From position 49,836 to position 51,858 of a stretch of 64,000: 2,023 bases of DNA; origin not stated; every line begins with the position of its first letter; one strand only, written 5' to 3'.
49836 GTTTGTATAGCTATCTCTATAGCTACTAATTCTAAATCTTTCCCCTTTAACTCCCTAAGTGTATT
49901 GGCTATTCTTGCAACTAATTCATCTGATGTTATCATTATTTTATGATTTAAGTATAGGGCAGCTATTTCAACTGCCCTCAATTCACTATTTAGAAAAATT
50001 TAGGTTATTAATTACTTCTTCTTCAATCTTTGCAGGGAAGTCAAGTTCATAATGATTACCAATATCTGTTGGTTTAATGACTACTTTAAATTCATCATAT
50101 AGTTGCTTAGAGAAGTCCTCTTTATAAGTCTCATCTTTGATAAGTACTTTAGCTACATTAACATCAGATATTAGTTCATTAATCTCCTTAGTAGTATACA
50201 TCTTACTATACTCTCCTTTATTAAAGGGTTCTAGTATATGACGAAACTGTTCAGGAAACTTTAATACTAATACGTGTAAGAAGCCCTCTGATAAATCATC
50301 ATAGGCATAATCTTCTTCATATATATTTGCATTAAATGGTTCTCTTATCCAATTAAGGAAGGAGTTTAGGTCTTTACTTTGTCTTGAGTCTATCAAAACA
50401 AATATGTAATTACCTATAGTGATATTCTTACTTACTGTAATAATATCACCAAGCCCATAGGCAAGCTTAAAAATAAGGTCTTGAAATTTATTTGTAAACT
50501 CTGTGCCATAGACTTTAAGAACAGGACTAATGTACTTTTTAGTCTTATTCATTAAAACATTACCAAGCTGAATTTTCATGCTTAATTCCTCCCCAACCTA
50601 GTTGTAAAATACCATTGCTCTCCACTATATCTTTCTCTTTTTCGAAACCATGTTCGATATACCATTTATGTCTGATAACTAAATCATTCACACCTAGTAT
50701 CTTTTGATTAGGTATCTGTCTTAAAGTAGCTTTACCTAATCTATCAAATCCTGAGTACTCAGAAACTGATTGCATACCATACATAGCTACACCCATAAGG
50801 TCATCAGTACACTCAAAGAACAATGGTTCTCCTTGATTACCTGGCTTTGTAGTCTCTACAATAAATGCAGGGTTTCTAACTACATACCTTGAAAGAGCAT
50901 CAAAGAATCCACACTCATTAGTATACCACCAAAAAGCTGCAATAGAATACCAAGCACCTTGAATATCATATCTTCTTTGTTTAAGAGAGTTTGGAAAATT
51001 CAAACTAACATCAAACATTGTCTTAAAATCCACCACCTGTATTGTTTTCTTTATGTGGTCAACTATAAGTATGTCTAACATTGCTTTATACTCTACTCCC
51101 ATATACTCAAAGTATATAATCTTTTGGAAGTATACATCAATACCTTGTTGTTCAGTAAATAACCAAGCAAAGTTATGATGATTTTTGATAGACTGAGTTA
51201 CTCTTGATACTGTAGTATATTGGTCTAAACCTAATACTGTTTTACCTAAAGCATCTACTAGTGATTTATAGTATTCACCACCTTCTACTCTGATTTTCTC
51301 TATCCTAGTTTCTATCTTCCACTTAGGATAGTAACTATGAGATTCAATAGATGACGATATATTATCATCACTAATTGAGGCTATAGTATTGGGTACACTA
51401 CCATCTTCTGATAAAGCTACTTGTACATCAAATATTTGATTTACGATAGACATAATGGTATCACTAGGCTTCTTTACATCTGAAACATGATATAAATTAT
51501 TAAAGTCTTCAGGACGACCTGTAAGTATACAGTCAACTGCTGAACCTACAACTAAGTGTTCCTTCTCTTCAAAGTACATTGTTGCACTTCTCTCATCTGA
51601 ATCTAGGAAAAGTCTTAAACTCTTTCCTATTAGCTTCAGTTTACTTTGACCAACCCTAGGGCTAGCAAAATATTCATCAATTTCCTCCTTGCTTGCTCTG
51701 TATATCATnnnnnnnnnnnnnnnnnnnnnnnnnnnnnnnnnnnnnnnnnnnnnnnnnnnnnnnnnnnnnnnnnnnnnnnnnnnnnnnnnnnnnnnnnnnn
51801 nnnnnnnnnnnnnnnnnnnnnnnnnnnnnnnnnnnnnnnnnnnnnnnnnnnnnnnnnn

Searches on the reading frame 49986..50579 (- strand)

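Call 52: search_protein_families(library=phrogs, proteins=[window:49986-50579:-], max_evalue=0.001)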
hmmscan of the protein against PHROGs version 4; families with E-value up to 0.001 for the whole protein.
window:49986-50579:- (197 aa): 1 family
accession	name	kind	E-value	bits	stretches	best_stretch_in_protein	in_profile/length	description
phrog_14962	-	unknown function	1.2e-29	104.7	1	1-195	1-194/196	-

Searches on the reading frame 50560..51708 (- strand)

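Call 28: search_protein_families(library=pfam, proteins=[window:50560-51708:-], max_evalue=0.001)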
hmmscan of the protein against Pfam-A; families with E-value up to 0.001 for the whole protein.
window:50560-51708:- (382 aa): 1 family
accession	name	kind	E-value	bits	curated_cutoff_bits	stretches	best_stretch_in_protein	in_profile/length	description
PF12684.13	DUF3799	-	3.9e-07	30.5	26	1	124-259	38-165/233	PDDEXK-like domain of unknown function (DUF3799)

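Call 52: search_protein_families(library=phrogs, proteins=[window:50560-51708:-], max_evalue=0.001)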
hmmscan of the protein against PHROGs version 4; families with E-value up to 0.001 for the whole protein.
window:50560-51708:- (382 aa): 1 family
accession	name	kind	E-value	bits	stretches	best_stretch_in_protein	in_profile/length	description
phrog_412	-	DNA, RNA and nucleotide metabolism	1.2e-24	88.4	1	10-258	146-333/440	exonuclease VIII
